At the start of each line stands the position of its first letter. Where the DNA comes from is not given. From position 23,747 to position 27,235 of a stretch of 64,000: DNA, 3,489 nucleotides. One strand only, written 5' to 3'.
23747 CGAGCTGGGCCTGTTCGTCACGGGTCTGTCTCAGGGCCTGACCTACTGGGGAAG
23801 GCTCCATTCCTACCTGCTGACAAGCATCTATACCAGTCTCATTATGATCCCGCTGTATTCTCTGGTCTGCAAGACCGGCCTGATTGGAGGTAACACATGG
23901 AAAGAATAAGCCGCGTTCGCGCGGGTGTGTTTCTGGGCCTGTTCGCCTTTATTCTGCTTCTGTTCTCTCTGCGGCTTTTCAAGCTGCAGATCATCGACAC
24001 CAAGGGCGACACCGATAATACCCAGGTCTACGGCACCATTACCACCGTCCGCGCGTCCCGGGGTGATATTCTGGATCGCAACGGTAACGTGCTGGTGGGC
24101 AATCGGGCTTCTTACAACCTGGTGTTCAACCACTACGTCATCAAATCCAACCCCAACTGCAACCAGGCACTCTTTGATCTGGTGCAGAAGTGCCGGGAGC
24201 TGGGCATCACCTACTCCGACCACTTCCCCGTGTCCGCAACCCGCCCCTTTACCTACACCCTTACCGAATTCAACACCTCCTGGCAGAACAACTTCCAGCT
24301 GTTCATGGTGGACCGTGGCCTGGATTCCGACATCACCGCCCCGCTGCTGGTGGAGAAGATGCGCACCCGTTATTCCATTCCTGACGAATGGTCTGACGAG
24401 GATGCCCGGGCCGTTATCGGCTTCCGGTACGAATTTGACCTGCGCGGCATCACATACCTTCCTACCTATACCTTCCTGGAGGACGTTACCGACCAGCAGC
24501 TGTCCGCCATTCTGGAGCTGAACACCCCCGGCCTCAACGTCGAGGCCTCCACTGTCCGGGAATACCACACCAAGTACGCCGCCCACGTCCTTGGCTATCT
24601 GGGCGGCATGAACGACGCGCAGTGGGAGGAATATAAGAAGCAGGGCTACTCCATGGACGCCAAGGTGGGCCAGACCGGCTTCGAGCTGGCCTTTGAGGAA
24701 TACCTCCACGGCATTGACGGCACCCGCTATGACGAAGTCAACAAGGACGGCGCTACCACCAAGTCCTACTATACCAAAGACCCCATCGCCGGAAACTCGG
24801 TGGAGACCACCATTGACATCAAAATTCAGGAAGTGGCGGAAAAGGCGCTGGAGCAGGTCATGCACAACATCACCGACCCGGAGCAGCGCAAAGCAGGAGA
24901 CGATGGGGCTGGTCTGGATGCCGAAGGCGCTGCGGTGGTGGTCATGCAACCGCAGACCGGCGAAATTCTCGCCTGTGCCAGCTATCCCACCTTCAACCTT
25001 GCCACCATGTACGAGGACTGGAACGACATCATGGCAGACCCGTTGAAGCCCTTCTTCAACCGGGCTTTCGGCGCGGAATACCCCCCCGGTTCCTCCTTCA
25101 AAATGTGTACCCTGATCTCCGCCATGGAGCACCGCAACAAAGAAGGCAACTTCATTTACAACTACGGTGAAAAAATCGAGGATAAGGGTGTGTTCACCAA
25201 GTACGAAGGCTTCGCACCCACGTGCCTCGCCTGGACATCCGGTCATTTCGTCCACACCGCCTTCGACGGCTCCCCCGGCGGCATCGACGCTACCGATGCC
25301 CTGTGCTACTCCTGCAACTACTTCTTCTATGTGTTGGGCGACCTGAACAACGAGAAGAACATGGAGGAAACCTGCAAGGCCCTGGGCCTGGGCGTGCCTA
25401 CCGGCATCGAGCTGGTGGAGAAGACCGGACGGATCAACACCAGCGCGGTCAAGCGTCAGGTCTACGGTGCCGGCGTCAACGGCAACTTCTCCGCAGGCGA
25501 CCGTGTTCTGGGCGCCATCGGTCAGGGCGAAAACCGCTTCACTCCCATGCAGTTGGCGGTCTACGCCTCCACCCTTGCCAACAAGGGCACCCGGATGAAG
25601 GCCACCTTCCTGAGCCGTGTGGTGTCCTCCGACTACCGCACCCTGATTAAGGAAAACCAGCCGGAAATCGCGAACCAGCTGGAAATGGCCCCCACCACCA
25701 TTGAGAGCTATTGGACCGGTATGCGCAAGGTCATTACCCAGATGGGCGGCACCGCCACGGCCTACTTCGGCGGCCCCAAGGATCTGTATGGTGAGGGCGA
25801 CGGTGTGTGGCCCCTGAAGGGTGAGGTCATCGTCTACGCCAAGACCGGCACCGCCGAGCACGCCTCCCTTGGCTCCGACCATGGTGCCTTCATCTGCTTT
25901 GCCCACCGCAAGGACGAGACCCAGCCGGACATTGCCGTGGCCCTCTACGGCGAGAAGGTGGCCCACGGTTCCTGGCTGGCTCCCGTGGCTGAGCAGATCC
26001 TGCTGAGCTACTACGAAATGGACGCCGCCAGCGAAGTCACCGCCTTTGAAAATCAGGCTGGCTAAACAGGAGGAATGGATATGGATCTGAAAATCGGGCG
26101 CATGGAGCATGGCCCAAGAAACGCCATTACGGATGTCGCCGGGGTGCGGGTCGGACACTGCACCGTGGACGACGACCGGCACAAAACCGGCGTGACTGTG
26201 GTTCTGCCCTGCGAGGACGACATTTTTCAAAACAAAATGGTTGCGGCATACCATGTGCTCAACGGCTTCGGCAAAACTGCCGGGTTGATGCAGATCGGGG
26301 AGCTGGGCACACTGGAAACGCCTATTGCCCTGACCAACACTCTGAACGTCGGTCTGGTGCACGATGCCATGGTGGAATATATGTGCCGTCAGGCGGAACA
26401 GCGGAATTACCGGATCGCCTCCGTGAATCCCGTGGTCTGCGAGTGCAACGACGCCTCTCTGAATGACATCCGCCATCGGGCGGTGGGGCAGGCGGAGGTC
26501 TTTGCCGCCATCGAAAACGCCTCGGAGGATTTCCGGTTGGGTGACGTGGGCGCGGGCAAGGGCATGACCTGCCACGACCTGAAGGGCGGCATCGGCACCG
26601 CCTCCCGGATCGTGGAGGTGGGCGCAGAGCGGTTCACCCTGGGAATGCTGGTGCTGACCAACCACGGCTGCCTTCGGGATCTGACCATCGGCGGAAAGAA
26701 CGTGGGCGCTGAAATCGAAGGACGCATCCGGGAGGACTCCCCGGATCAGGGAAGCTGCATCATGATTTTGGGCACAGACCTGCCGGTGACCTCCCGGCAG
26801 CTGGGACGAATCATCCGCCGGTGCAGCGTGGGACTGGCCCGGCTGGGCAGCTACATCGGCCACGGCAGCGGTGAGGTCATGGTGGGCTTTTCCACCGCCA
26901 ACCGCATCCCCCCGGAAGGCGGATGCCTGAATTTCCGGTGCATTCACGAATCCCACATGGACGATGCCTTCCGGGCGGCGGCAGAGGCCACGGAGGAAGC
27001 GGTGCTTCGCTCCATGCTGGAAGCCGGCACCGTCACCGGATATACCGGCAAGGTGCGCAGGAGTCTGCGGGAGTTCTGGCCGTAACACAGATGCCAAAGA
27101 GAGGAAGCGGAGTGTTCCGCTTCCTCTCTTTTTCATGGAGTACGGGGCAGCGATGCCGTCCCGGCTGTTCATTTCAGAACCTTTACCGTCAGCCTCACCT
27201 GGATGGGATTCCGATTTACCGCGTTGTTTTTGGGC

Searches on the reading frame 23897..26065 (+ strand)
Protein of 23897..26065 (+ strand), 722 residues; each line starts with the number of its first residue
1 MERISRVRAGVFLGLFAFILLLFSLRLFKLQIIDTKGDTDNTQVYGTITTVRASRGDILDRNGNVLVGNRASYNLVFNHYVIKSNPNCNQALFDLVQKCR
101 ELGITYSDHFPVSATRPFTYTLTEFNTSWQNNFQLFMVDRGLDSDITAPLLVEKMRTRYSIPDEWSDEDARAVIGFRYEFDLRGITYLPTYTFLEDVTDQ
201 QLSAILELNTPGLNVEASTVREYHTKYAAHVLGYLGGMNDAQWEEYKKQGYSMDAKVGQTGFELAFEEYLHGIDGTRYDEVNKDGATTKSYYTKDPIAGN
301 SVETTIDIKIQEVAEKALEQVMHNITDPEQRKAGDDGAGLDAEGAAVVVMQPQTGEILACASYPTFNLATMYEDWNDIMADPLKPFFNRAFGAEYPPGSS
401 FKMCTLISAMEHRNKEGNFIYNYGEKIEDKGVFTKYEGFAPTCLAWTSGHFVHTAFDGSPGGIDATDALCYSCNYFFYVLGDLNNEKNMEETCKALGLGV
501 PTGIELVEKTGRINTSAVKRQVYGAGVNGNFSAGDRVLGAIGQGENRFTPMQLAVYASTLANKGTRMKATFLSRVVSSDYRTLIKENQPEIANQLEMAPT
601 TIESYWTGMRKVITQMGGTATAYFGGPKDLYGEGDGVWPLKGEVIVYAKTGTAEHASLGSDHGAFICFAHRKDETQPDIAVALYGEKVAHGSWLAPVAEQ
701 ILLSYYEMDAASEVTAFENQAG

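Call 17: search_protein_families(library=pfam, proteins=[window:23897-26065:+], max_evalue=0.001)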
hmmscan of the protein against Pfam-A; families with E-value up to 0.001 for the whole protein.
window:23897-26065:+ (722 aa): 2 families
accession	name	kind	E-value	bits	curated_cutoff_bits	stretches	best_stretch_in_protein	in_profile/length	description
PF00905.27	Transpeptidase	-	1.1e-34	120.5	22.1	1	346-702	2-298/299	Penicillin binding protein transpeptidase domain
PF03717.20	PBP_dimer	-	3.4e-30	106.2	24.4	1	51-288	2-176/180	Penicillin-binding Protein dimerisation domain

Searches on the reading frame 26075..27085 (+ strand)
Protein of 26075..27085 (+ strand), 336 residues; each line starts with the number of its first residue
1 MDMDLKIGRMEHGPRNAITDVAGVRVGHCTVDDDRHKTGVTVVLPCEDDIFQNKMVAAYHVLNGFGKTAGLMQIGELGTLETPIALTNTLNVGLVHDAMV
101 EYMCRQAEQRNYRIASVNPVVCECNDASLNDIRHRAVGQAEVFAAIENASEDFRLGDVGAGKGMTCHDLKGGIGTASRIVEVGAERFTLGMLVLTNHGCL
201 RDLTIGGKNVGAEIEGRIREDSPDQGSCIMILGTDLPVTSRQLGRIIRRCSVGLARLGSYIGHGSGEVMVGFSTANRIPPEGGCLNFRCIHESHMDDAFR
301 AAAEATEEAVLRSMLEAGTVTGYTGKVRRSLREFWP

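Call 17: search_protein_families(library=pfam, proteins=[window:26075-27085:+], max_evalue=0.001)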
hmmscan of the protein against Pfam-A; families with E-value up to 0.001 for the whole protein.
window:26075-27085:+ (336 aa): 1 family
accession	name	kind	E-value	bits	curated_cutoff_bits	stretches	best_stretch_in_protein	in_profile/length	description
PF03576.19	Peptidase_S58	-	1.5e-114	383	23.9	1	16-327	1-306/307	Peptidase family S58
